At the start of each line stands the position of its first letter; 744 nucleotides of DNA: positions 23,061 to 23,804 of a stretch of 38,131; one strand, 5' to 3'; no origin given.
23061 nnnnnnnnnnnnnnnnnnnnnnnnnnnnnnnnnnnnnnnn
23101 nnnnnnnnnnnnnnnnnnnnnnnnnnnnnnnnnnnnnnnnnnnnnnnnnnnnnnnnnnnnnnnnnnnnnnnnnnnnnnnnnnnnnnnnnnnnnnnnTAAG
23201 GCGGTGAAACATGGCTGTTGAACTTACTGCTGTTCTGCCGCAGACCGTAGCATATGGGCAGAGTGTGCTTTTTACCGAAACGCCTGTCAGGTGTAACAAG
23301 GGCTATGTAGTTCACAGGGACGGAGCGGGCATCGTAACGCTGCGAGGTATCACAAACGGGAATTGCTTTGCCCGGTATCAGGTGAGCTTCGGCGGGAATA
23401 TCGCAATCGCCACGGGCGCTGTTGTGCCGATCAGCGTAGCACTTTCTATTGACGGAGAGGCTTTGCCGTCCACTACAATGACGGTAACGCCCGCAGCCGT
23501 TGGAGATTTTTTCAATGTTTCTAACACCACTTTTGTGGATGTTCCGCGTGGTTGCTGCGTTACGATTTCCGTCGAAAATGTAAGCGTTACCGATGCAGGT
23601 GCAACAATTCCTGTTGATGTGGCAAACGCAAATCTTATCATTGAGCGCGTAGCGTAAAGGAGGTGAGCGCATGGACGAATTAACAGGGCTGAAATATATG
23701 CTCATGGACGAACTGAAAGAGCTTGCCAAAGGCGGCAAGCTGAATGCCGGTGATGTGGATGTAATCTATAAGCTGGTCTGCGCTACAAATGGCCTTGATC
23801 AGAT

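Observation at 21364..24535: Self-contained eight-ORF accessory operon of unknown function between the lysis cassette and attP/int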

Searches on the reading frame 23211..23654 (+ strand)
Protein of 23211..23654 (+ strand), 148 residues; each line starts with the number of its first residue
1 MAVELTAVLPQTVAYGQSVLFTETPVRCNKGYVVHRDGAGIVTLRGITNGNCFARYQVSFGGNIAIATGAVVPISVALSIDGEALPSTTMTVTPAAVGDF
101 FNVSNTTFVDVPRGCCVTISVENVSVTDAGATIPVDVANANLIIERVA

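Call 5: search_protein_families(library=pfam, max_evalue=0.1, proteins=[window:23211-23654:+])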
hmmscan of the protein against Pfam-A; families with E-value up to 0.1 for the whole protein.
window:23211-23654:+ (148 aa): 0 families

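Call 6: search_protein_families(library=phrogs, max_evalue=0.01, proteins=[window:23211-23654:+])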
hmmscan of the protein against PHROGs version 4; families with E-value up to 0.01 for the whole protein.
window:23211-23654:+ (148 aa): 1 family
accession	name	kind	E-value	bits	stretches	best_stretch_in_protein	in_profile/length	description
phrog_20016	-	unknown function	6.3e-48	163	1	3-148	2-141/141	-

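Call 7: search_protein_families(library=ncbifam, max_evalue=0.1, proteins=[window:23211-23654:+])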
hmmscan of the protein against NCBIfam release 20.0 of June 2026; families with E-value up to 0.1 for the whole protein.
window:23211-23654:+ (148 aa): 0 families

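Call 8: search_protein_families(library=padloc, max_evalue=0.1, proteins=[window:23211-23654:+])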
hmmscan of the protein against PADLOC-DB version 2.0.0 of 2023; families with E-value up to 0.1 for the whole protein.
window:23211-23654:+ (148 aa): 0 families

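Call 20: search_dna_similar(collection=phages, mode=protein, query=window:23211-23654:+, max_rows=40)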
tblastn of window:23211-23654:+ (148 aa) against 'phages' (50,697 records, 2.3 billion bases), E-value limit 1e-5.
Records with a match: 15; places in all: 15; records where one place covers at least 80% of the query: 15.
Best place of each record, by identity: 60-80% 1; <60% 14.
By first word of the organism name: Bacteriophage 11; Dulem 3; Butyrivibrio 1.
By host as written in the record: - 11; Propithecus coquereli 2; Butyrivibrio fibrisolvens DSM 3071 1; Varecia variegata 1.
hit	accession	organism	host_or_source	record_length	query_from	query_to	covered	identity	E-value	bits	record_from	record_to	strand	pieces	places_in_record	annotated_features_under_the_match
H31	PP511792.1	Dulem virus 33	Propithecus coquereli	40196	3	148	99%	60.5%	5e-42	153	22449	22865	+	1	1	hypothetical protein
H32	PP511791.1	Dulem virus 39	Propithecus coquereli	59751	3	148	99%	55.8%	5e-40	147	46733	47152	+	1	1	hypothetical protein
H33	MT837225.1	Bacteriophage sp.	human fecal samples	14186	12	148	93%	58.0%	1e-38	143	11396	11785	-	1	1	record has no annotation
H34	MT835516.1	Bacteriophage sp.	human fecal samples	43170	4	148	98%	54.1%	1e-33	129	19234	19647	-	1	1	record has no annotation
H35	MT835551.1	Bacteriophage sp.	human fecal samples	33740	12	148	93%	56.5%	9e-36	135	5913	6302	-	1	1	record has no annotation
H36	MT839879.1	Bacteriophage sp.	human fecal samples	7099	12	148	93%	55.1%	2e-37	140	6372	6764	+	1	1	record has no annotation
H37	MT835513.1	Bacteriophage sp.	human fecal samples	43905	12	148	93%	52.9%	1e-32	126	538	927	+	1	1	record has no annotation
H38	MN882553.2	Butyrivibrio virus Ceridwen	Butyrivibrio fibrisolvens DSM 3071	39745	11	148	93%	52.4%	3e-37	139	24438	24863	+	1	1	hypothetical protein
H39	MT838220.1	Bacteriophage sp.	human fecal samples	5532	4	148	98%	49.3%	2e-33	129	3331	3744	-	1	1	record has no annotation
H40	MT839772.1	Bacteriophage sp.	human fecal samples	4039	4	148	98%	49.3%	1e-30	120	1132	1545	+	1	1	record has no annotation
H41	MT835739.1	Bacteriophage sp.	human fecal samples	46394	4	148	98%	48.6%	1e-30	120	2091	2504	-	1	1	record has no annotation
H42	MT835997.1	Bacteriophage sp.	human fecal samples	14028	4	148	98%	48.6%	2e-30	120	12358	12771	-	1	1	record has no annotation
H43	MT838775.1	Bacteriophage sp.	human fecal samples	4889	4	148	98%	48.6%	6e-30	119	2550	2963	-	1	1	record has no annotation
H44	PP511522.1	Dulem virus 35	Varecia variegata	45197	3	147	98%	48.0%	3e-24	102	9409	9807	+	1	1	hypothetical protein (x2)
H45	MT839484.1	Bacteriophage sp.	human fecal samples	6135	3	147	98%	41.1%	3e-18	86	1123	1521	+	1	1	record has no annotation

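Call 21: get_annotated_region(hit=H38, flank=7000)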
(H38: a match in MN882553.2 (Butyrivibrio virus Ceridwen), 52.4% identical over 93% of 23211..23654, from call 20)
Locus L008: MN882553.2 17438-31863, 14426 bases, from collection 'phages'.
description: Butyrivibrio virus Ceridwen, complete genome.
organism: Butyrivibrio virus Ceridwen (NCBI taxid 2696359)
taxonomy: Viruses; Duplodnaviria; Heunggongvirae; Uroviricota; Caudoviricetes
host: Butyrivibrio fibrisolvens DSM 3071; source: -; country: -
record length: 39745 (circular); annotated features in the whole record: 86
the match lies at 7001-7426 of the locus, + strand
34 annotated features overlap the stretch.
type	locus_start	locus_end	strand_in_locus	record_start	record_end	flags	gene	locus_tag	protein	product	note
CDS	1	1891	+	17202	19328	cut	-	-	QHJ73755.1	hypothetical protein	Hypothetical coding region with unknown function. ORF predicted by Phanotate-v1.1.2, Prodigal-v2.6.3.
CDS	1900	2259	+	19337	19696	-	-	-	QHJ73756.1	hypothetical protein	Hypothetical coding region with unknown function. ORF predicted by GeneMarkS-2, Glimmer3, Phanotate-v1.1.2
CDS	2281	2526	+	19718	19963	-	-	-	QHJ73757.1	hypothetical protein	Hypothetical coding region with unknown function. ORF predicted by GeneMarkS-2, Glimmer3, Phanotate-v1.1.2, ...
regulatory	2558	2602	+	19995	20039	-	-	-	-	terminator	Predicted by FindTerm v2.8.1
CDS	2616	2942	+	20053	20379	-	-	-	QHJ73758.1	hypothetical protein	Hypothetical coding region with unknown function. ORF predicted by Phanotate-v1.1.2, Prodigal-v2.6.3. Alternative ORF ...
CDS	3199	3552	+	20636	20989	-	-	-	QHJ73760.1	hypothetical protein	Hypothetical coding region with unknown function. ORF predicted by GeneMarkS-2, Glimmer3, Phanotate-v1.1.2, ...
CDS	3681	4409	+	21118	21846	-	-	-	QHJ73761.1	hypothetical protein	Pfam endo-beta-N-acetylglucosaminidase domain 17-157bp (PF01832.20), putative peptidoglycan binding domain 1 184-239bp ...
regulatory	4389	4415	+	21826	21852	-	-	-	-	promoter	promoter predicted by PhagePromoter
CDS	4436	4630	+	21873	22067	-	-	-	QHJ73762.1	hypothetical protein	Hypothetical coding region with unknown function. ORF predicted by GeneMarkS-2, Glimmer3, Phanotate-v1.1.2, ...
CDS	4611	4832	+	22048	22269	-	-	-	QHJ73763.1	hypothetical protein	Hypothetical coding region with unknown function. ORF predicted by Phanotate-v1.1.2, Prodigal-v2.6.3, starting with ...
regulatory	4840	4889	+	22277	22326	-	-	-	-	terminator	Predicted by FindTerm v2.8.1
CDS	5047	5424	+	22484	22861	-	-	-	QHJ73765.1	hypothetical protein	Similar to unchracterised hypothetical protein in Geobacillus phage GBK2 (VOG5369, YP_009010506.1). ORF predicted by ...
CDS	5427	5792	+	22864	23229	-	-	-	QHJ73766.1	hypothetical protein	Hypothetical coding region with unknown function. ORF predicted by GeneMarkS-2, Glimmer3, Phanotate-v1.1.2, ...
CDS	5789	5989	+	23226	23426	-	-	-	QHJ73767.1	hypothetical protein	Hypothetical coding region with unknown function. ORF predicted by GeneMarkS-2, Phanotate-v1.1.2, Prodigal-v2.6.3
CDS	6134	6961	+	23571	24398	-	-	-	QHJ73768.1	hypothetical protein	Hypothetical coding region with unknown function. ORF predicted by GeneMarkS-2, Phanotate-v1.1.2, Prodigal-v2.6.3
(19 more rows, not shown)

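Call 22: get_annotated_region(hit=H32, flank=7000)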
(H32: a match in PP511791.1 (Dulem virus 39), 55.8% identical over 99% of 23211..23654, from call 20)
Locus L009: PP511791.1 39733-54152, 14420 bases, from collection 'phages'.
description: Dulem virus 39 isolate Duke_28FS_1, complete genome.
organism: Dulem virus 39 (NCBI taxid 3145757)
taxonomy: Viruses; Duplodnaviria; Heunggongvirae; Uroviricota; Caudoviricetes
host: Propithecus coquereli; source: feces; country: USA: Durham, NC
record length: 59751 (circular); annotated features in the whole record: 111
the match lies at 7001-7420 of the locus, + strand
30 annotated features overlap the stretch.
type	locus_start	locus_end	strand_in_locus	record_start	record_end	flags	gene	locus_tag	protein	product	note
CDS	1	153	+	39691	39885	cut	-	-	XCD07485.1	hypothetical protein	-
CDS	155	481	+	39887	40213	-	-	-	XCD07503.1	hypothetical protein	-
CDS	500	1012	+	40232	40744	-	-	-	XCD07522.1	hypothetical protein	-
CDS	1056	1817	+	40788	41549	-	-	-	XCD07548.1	replisome organizer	-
CDS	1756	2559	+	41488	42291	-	-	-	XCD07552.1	replicative helicase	-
CDS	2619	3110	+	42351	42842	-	-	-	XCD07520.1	hypothetical protein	-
CDS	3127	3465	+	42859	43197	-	-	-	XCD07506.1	hypothetical protein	-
CDS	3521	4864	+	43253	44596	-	-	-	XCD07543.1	integrase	-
CDS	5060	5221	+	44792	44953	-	-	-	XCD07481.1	hypothetical protein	-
CDS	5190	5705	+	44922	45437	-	-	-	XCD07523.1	hypothetical protein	-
CDS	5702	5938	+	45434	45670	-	-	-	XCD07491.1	hypothetical protein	-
CDS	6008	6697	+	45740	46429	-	-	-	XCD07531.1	hypothetical protein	-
CDS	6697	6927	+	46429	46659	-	-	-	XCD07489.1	hypothetical protein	-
CDS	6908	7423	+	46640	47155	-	-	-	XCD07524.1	hypothetical protein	-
CDS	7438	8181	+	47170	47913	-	-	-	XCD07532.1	hypothetical protein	-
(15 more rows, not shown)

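Call 24: search_solved_structures(query=window:23211-23654:+, max_evalue=1)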
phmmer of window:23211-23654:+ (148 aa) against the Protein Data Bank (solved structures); distinct sequences matched with E-value up to 1: 0.

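Call 28: find_homologous_proteins(query=window:23211-23654:+)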
Query window:23211-23654:+ (148 aa): 3683 proteins with E <= 0.001 among 3750 candidates; the best 120 are listed.
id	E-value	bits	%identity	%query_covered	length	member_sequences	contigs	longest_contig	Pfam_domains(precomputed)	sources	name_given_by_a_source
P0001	1.8e-85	302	97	100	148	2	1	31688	-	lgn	-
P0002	3.1e-68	246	78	100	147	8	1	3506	-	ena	-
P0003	2.3e-67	243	79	100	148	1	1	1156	-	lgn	-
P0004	2.9e-67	243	79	100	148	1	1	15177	-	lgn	-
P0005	4.1e-65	236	79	100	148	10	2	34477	-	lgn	-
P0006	3.1e-63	230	72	100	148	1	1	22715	-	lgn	-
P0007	2.1e-62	227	74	100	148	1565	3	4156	-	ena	-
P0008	9.1e-61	222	71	100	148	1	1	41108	-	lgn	-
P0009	3.6e-60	220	74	100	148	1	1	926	-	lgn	-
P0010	2.6e-59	217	74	100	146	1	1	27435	-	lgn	-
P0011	2.6e-59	217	74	100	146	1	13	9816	-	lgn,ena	-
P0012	3.4e-59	217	74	100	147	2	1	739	-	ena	-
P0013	3.4e-59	217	74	100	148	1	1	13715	-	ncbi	-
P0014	3.7e-59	216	74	100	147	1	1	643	-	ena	-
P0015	5.6e-59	216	74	100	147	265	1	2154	-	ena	-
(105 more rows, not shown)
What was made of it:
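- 23211..23657 (+): p5, 148 aa: stand-alone TNF/C1q-like jelly roll (phrog_20016). More than 3600 homologues (call 28).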

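Call 34: predict_structure(alignment_id=A1)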
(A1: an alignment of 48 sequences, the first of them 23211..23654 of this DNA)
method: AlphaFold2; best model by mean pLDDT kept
length: 148 residues; sequences in the alignment: 48
mean_pLDDT: 85.7   pTM: 0.81
mean pLDDT of the five models: 85.7, 84.7, 83.5, 82.5, 80.3
residues with pLDDT >= 90: 76; 70-90: 54; 50-70: 18; < 50: 0
segments of 3 or more residues with pLDDT < 50: none
pLDDT, mean of each block of 10 residues (from residue 1): 82 91 62 73 88 93 82 89 92 78 94 92 90 91 90
secondary structure, 60 per line:
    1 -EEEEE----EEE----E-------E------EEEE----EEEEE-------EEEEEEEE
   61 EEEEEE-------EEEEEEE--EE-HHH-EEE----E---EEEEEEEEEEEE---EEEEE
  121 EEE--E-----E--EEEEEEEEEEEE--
elements in order: E2-6 E11-13 E33-36 E41-45 E53-66 E74-80 E90-92 E101-112 E116-123 E135-146
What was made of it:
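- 23211..23657 (+): AF2 pLDDT 85.7, pTM 0.81 (call 34).
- On TNF/C1q-like (BclA-C, ExsFA/BxpB) fold, for p5: AF2 pLDDT 85.7 (call 34).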

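Call 36: fold_search(model_id=the predicted structure, library=pdb)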
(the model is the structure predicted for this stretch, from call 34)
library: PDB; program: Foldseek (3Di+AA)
matches with E <= 10: 1831; with E <= 0.001: 117
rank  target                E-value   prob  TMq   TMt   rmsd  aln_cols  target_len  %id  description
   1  9h38_L                1.2e-07  1.00  0.66  0.69   3.7       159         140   17  C-terminal domain of the F-ENA tip fibrillum F-BclA from Bacillus thuringiensis (released 2025-03-12)
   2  9h38_M                1.8e-07  1.00  0.70  0.76   3.1       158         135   16  C-terminal domain of the F-ENA tip fibrillum F-BclA from Bacillus thuringiensis (released 2025-03-12)
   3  9h38_K                3.0e-07  1.00  0.69  0.73   3.2       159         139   16  C-terminal domain of the F-ENA tip fibrillum F-BclA from Bacillus thuringiensis (released 2025-03-12)
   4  9h38_B                4.0e-07  1.00  0.69  0.74   3.3       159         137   16  C-terminal domain of the F-ENA tip fibrillum F-BclA from Bacillus thuringiensis (released 2025-03-12)
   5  9h38_R                5.5e-07  1.00  0.68  0.72   3.7       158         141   17  C-terminal domain of the F-ENA tip fibrillum F-BclA from Bacillus thuringiensis (released 2025-03-12)
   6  9h38_A                7.6e-07  1.00  0.69  0.73   3.2       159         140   16  C-terminal domain of the F-ENA tip fibrillum F-BclA from Bacillus thuringiensis (released 2025-03-12)
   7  9h38_S                7.6e-07  1.00  0.69  0.73   3.5       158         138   16  C-terminal domain of the F-ENA tip fibrillum F-BclA from Bacillus thuringiensis (released 2025-03-12)
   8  8d02                  1.6e-06  1.00  0.70  0.70   4.4       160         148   18  Crystal Structure of Bacillus anthracis BxpB (released 2023-05-24)
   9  7r5i_C                1.9e-06  1.00  0.68  0.68   4.6       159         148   16  High resolution Crystal structure of ExsFA, a Bacillus cereus spore exosporium protein (released 2023-08-23)
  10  9h3d_D                2.1e-06  1.00  0.71  0.71   4.3       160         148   17  F-ENA exosporium anchoring complex between ExsF and a peptide derived from the N-terminus of F-Anchor (released 2025-03-12)
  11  7r1m_A                3.7e-06  1.00  0.65  0.62   4.9       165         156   16  Crystal structure of ExsFA, a Bacillus cereus spore exosporium protein (released 2023-02-15)
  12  7r5i_A                5.3e-06  1.00  0.63  0.65   5.0       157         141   15  High resolution Crystal structure of ExsFA, a Bacillus cereus spore exosporium protein (released 2023-08-23)
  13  6cu0_B                6.9e-06  1.00  0.61  0.62   5.5       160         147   14  Crystal structure of 4-1BBL/4-1BB (C121S) complex in P21 space group (released 2018-05-09)
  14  9h3d_E                7.2e-06  1.00  0.72  0.73   4.1       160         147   16  F-ENA exosporium anchoring complex between ExsF and a peptide derived from the N-terminus of F-Anchor (released 2025-03-12)
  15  7r5i_B                7.2e-06  1.00  0.66  0.68   4.8       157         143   15  High resolution Crystal structure of ExsFA, a Bacillus cereus spore exosporium protein (released 2023-08-23)
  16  6cu0_C                7.2e-06  1.00  0.59  0.60   5.6       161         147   12  Crystal structure of 4-1BBL/4-1BB (C121S) complex in P21 space group (released 2018-05-09)
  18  6cu0_F                7.6e-06  1.00  0.59  0.58   5.8       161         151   12  Crystal structure of 4-1BBL/4-1BB (C121S) complex in P21 space group (released 2018-05-09)
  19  6cpr_C                9.9e-06  1.00  0.60  0.60   5.9       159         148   11  Crystal structure of 4-1BBL/4-1BB complex in C2 space group (released 2018-05-09)
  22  6cu0_A                1.2e-05  1.00  0.59  0.58   5.8       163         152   12  Crystal structure of 4-1BBL/4-1BB (C121S) complex in P21 space group (released 2018-05-09)
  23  6cu0_E                1.2e-05  1.00  0.59  0.60   5.6       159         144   12  Crystal structure of 4-1BBL/4-1BB (C121S) complex in P21 space group (released 2018-05-09)
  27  6a3v_E                1.6e-05  1.00  0.60  0.60   5.5       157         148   13  Complex structure of human 4-1BB and 4-1BBL (released 2018-10-10)
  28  1wck                  1.8e-05  1.00  0.65  0.70   3.7       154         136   17  Crystal structure of the C-terminal domain of BclA, the major antigen of the exosporium of the Bacillus anthracis spore. (released 2005-10-25)
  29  6mgp_B                1.9e-05  1.00  0.55  0.54   6.2       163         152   11  Structure of human 4-1BB / 4-1BBL complex (released 2018-11-14)
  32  6mge_B                3.1e-05  1.00  0.60  0.58   5.0       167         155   12  Structure of human 4-1BBL (released 2018-11-21)
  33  6mgp_A                3.1e-05  1.00  0.55  0.54   6.1       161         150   12  Structure of human 4-1BB / 4-1BBL complex (released 2018-11-14)
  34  6cu0_D                3.5e-05  1.00  0.59  0.59   5.7       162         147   12  Crystal structure of 4-1BBL/4-1BB (C121S) complex in P21 space group (released 2018-05-09)
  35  6a3v_S                3.7e-05  1.00  0.58  0.58   4.7       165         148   13  Complex structure of human 4-1BB and 4-1BBL (released 2018-10-10)
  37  6cpr_B                4.1e-05  1.00  0.60  0.59   5.8       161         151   11  Crystal structure of 4-1BBL/4-1BB complex in C2 space group (released 2018-05-09)
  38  6a3v_A                4.3e-05  1.00  0.57  0.57   6.0       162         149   13  Complex structure of human 4-1BB and 4-1BBL (released 2018-10-10)
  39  6cpr_A                4.5e-05  1.00  0.60  0.59   5.8       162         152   12  Crystal structure of 4-1BBL/4-1BB complex in C2 space group (released 2018-05-09)
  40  6a3v_U                4.8e-05  1.00  0.61  0.61   4.6       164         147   14  Complex structure of human 4-1BB and 4-1BBL (released 2018-10-10)
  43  6bwv_B                5.6e-05  1.00  0.61  0.62   5.4       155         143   12  Crystal Structure of the 4-1BB/4-1BBL Complex (released 2018-05-09)
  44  6bwv_A                6.2e-05  1.00  0.58  0.59   5.5       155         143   14  Crystal Structure of the 4-1BB/4-1BBL Complex (released 2018-05-09)
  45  6a3v_I                6.9e-05  1.00  0.60  0.61   4.9       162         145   14  Complex structure of human 4-1BB and 4-1BBL (released 2018-10-10)
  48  6a3v_C                7.6e-05  1.00  0.59  0.59   5.0       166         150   13  Complex structure of human 4-1BB and 4-1BBL (released 2018-10-10)
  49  6a3v_G                7.6e-05  1.00  0.56  0.55   5.2       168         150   14  Complex structure of human 4-1BB and 4-1BBL (released 2018-10-10)
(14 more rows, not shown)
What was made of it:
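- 23211..23657 (+): Foldseek PDB hits: F-BclA CTD 9h38, BxpB 8d02, ExsFA 7r5i, BclA 1wck, 4-1BBL, EDA, C1q (E = 1e-7 to 1e-5, TM about 0.7; call 36).
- On TNF/C1q-like (BclA-C, ExsFA/BxpB) fold, for p5: The top hits are 9h38, 8d02, 7r5i, 1wck, 4-1BBL, EDA and C1q (call 36).
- Closest known: Exosporium anchor and nap proteins of the Bacillus cereus group. Same: It is a stand-alone domain of about 148 aa, as in BxpB/ExsFA (TM about 0.7, call 36).
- p5 fold (calls 34, 36).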

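Call 39: fold_search(model_id=the predicted structure, library=viral)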
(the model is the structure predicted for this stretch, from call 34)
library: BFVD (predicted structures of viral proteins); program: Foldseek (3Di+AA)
matches with E <= 10: 1910; with E <= 0.001: 371
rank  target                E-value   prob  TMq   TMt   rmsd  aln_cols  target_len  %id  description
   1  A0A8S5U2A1            1.8e-12  1.00  0.80  0.87   2.4       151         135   36  Uncharacterized protein [Siphoviridae sp. ctqzz19]
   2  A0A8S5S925            3.0e-09  1.00  0.80  0.83   2.5       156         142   21  BclA protein [Phage sp. ctGns7]
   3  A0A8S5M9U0            1.9e-08  1.00  0.68  0.72   4.3       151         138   12  Uncharacterized protein [Siphoviridae sp. ctv4j104]
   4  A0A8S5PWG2            2.2e-08  1.00  0.76  0.82   2.5       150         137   23  Uncharacterized protein [Myoviridae sp. ctWiL39]
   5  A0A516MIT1            1.5e-07  1.00  0.65  0.28   4.4       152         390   18  (no name in the UniProt tables at hand)
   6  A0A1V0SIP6            1.8e-07  1.00  0.65  0.24   3.5       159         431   24  Collagen triple helix repeat motif-containing protein [Klosneuvirus KNV1]
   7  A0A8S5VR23            2.0e-07  1.00  0.67  0.72   3.6       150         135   22  (no name in the UniProt tables at hand)
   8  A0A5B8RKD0            3.9e-07  1.00  0.69  0.36   3.9       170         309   17  Uncharacterized protein [Iridovirus Liz-CrIV]
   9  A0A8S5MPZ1            4.6e-07  1.00  0.72  0.81   2.7       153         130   16  Uncharacterized protein [Podoviridae sp. ctoqT5]
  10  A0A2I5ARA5            5.7e-07  1.00  0.68  0.57   4.2       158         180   13  (no name in the UniProt tables at hand)
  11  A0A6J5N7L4            5.7e-07  1.00  0.61  0.48   9.1       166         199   12  Uncharacterized protein [uncultured Caudovirales phage]
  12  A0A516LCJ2            7.8e-07  1.00  0.60  0.46   7.8       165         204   15  (no name in the UniProt tables at hand)
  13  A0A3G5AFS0            8.6e-07  1.00  0.69  0.10   3.8       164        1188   16  Uncharacterized protein [Solivirus sp.]
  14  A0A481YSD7            1.1e-06  1.00  0.63  0.56   4.9       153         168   17  Uncharacterized protein [Marseillevirus LCMAC101]
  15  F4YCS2                1.2e-06  1.00  0.68  0.52   4.2       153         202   13  (no name in the UniProt tables at hand)
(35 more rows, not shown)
